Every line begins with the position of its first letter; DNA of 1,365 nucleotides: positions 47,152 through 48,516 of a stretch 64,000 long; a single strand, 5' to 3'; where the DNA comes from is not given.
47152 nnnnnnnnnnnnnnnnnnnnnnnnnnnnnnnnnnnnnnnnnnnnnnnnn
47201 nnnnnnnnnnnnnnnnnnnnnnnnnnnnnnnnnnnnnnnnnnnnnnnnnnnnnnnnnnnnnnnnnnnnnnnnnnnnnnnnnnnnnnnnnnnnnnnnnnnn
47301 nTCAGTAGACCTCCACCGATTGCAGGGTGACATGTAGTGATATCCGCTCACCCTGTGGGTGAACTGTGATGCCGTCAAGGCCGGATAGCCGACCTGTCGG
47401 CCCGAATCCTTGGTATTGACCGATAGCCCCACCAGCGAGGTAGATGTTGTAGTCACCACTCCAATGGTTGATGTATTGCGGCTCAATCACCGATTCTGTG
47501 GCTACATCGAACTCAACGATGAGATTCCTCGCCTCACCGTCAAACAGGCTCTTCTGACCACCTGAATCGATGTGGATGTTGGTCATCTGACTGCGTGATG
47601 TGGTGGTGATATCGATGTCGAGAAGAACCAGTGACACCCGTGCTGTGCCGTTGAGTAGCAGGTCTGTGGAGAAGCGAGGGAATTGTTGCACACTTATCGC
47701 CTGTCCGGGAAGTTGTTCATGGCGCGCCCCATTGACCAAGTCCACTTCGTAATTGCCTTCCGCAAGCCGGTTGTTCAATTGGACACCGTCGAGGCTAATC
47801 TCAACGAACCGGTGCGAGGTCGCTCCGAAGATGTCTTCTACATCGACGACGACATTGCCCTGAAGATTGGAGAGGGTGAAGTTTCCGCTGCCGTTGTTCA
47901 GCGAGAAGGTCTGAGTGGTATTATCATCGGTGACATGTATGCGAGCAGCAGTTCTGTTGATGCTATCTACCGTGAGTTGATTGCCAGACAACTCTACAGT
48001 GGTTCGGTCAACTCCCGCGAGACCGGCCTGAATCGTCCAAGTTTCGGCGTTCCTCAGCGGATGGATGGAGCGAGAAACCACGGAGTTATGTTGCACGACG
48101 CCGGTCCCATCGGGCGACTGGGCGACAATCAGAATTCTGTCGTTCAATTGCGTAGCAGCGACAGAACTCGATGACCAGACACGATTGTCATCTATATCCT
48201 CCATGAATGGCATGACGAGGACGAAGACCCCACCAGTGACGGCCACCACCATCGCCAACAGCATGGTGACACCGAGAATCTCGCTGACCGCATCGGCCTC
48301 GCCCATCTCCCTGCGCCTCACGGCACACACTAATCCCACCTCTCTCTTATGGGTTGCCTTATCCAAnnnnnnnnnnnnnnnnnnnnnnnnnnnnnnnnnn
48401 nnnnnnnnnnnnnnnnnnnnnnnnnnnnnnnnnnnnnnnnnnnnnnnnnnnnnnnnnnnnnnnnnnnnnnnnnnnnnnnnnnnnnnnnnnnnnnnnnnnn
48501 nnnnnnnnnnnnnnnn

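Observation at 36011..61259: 25-kb envelope module: anchored subtilase, three giant surface proteins, a wHTH-STAND-TPR regulator and an MBL + three-pilin-like operon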

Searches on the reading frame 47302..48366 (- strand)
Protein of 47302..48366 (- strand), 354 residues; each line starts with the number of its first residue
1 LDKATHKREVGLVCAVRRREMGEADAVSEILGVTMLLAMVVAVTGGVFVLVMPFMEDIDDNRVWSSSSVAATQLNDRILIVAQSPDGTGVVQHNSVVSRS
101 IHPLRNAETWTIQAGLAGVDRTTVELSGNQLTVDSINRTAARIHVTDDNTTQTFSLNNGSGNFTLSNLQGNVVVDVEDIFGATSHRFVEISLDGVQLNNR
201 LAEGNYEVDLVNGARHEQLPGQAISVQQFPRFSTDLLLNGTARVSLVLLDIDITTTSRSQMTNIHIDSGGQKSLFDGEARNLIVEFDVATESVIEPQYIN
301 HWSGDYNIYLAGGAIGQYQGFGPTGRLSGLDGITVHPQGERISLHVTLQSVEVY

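Call 6: search_protein_families(library=pfam, proteins=[window:47302-48366:-], max_evalue=0.01)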
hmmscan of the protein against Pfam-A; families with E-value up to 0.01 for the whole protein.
window:47302-48366:- (354 aa): 1 family
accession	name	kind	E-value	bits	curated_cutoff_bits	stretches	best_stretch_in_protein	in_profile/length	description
PF23960.2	DUF7289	-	0.0031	17.5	27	1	26-84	2-60/238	Family of unknown function (DUF7289)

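Call 14: search_protein_families(library=ncbifam, proteins=[window:47302-48306:-], max_evalue=1)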
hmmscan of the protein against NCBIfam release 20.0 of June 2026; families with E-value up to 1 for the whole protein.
window:47302-48306:- (334 aa): 0 families

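Call 15: search_protein_families(library=pfam, proteins=[window:47302-48306:-], max_evalue=10)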
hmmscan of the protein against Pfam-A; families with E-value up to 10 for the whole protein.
window:47302-48306:- (334 aa): 3 families
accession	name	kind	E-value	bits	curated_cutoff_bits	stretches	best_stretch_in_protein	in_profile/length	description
PF23960.2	DUF7289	-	0.0028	17.6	27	1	6-64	2-60/238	Family of unknown function (DUF7289)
PF14200.12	RicinB_lectin_2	-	0.058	14.5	25.6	1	105-157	20-76/89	Ricin-type beta-trefoil lectin domain-like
PF07790.16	Pilin_N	-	0.26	12.6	25.2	1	5-34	1-30/78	Archaeal Type IV pilin, N-terminal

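Call 25: find_homologous_proteins(query=window:47302-48306:-)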
Query window:47302-48306:- (334 aa): 71 proteins with E <= 0.001 among 4333 candidates.
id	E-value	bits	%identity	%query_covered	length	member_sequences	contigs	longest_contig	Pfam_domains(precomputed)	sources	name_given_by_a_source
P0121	3.6e-211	718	99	100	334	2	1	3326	-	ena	-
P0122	6.4e-170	582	79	99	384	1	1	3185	-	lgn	-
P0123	2.9e-131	455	63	99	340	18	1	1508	-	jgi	-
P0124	2.1e-130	452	63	96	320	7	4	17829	-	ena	-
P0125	4.6e-130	451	61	99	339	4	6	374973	-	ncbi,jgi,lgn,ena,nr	ncbi:MAG: hypothetical protein HOE69_05435 [Euryarchaeota archaeon]|jgi:hypothetical protein|nr:hypo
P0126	5.7e-130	451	62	99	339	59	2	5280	-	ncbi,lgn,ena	-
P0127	2.6e-128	445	61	98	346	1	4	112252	-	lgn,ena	-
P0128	1.3e-127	443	61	99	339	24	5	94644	-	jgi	jgi:hypothetical protein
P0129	6.6e-125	434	62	96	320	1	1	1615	-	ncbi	-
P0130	2.7e-124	432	63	96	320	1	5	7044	-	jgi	jgi:hypothetical protein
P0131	2.7e-124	432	62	96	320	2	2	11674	-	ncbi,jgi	-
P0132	3.8e-124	432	62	96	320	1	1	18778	-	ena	-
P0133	5.1e-124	431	62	96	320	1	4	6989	-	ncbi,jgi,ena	-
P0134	5.7e-124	431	62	96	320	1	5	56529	-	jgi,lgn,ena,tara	tara:strand:+ start:927 stop:1889 length:963 start_codon:yes stop_codon:yes gene_type:complete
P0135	7.1e-124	431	62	96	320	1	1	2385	-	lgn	-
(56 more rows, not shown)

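Call 40: predict_structure(alignment_id=A2)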
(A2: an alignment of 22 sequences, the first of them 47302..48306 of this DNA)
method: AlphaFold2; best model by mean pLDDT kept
length: 334 residues; sequences in the alignment: 22
mean_pLDDT: 82.3   pTM: 0.76
mean pLDDT of the five models: 82.3, 80.2, 79.8, 79.1, 77.5
residues with pLDDT >= 90: 128; 70-90: 155; 50-70: 26; < 50: 25
segments of 3 or more residues with pLDDT < 50: 289-311
pLDDT, mean of each block of 10 residues (from residue 1): 67 87 82 86 89 92 90 79 90 84 88 90 93 93 90 93 93 92 91 92 91 82 89 67 85 89 83 83 58 39 40 57 89 89
secondary structure, 60 per line:
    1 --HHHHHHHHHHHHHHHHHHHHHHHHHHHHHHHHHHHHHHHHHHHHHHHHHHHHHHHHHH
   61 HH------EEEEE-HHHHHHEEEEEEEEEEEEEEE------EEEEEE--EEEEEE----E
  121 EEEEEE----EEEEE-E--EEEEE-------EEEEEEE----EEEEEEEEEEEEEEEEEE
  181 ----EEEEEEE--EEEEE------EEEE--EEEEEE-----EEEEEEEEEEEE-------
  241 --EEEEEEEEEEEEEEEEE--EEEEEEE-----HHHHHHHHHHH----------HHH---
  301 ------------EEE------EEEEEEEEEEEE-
elements in order: H3-62 E69-73 H75-80 E81-95 E102-107 E110-115 E120-126 E131-135 E140-144 E152-158 E163-180 E185-191 E194-198 E205-208 E211-216 E222-233 E243-259 E262-268 H274-284 E313-315 E322-333

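Call 44: fold_search(model_id=the predicted structure, library=pdb)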
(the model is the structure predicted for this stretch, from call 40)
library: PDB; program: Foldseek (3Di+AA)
matches with E <= 10: 1320; with E <= 0.001: 0
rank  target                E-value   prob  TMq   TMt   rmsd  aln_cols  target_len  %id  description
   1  8bl3                  4.8e-03  0.85  0.14  0.28  14.8       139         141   12  De novo single-chain immunoglobulin dimer scIg12 (released 2023-10-04)
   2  7yvd_C                7.1e-03  0.99  0.19  0.45  10.2       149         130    8  The crystal structure of the progerin C-terminal peptide and the Ig-like domain of lamin A/C (released 2023-08-30)
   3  2yn3_D                1.1e-02  0.82  0.19  0.28  15.5       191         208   12  Structural insight into the giant calcium-binding adhesin SiiE: implications for the adhesion of Salmonella enterica t (released 2013-04-03)
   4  7skn_A                1.7e-02  1.00  0.17  0.65   3.7        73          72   22  De novo synthetic protein DIG8-CC (tetragonal space group) (released 2022-10-12)
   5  9m6l_A                1.7e-02  0.94  0.16  0.13  14.4       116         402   17  Agn1p mutant D237N (released 2026-03-11)
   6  9ozc_A                1.7e-02  0.30  0.16  0.04  30.3       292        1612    5  Cryo-EM structure of 1:2:1 ROS1/NEL/NICOL holo-complex, conformation 1. (released 2026-02-25)
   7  3d33_B                1.8e-02  1.00  0.18  0.56   4.9        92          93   12  Crystal structure of a duf3244 family protein with an immunoglobulin-like beta-sandwich fold (bvu_0276) from bacteroid (released 2008-05-27)
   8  8yfh_A                1.8e-02  0.92  0.15  0.12  15.8       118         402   15  Structure of alpha-1,3-glucanase agn1 (released 2025-02-26)
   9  7sko_B                1.9e-02  1.00  0.16  0.66   3.0        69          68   22  De novo synthetic protein DIG8-CC (orthogonal space group) (released 2022-10-12)
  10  9ozh_D                1.9e-02  0.28  0.16  0.04  30.1       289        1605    8  Cryo-EM structure of 1:2:1 ROS1/NEL/NICOL holo-complex, conformation 2. (released 2026-02-25)
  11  7crg_B                2.2e-02  0.97  0.19  0.45  10.4       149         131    7  Beta-strand-mediated dimeric formation of the extended Ig-like domains of human lamin A/C (released 2021-08-25)
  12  7skn_B                2.5e-02  1.00  0.17  0.66   2.9        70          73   23  De novo synthetic protein DIG8-CC (tetragonal space group) (released 2022-10-12)
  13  9fnf_A                2.7e-02  0.96  0.14  0.12  13.6        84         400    8  The glycoside hydrolase family 71 (GH71) member AnGH71C from Aspergillus nidulans. (released 2025-06-25)
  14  7crg_A                3.0e-02  0.96  0.19  0.44  10.6       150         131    7  Beta-strand-mediated dimeric formation of the extended Ig-like domains of human lamin A/C (released 2021-08-25)
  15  2dm4_MODEL_1_A        4.2e-02  0.93  0.16  0.40   5.4       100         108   10  Solution structure of the second fn3 domain of human sorLA/LR11 (released 2006-10-20)
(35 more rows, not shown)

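Call 92: search_solved_structures(query=A2, max_evalue=1)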
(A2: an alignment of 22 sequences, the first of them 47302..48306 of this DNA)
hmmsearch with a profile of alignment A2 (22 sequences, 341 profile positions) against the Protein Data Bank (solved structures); distinct sequences matched with E-value up to 1: 2.
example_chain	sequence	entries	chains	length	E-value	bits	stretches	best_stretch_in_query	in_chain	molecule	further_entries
7skn_A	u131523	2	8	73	0.49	12.3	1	104-168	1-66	De novo synthetic protein DIG8-CC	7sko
5vgj_G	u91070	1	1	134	0.56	12.1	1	110-176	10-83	1FD6-V1V2-WITO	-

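Call 95: search_protein_families(library=padloc, proteins=[window:47302-48306:-], max_evalue=0.01)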
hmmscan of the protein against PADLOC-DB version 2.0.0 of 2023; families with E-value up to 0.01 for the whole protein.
window:47302-48306:- (334 aa): 0 families
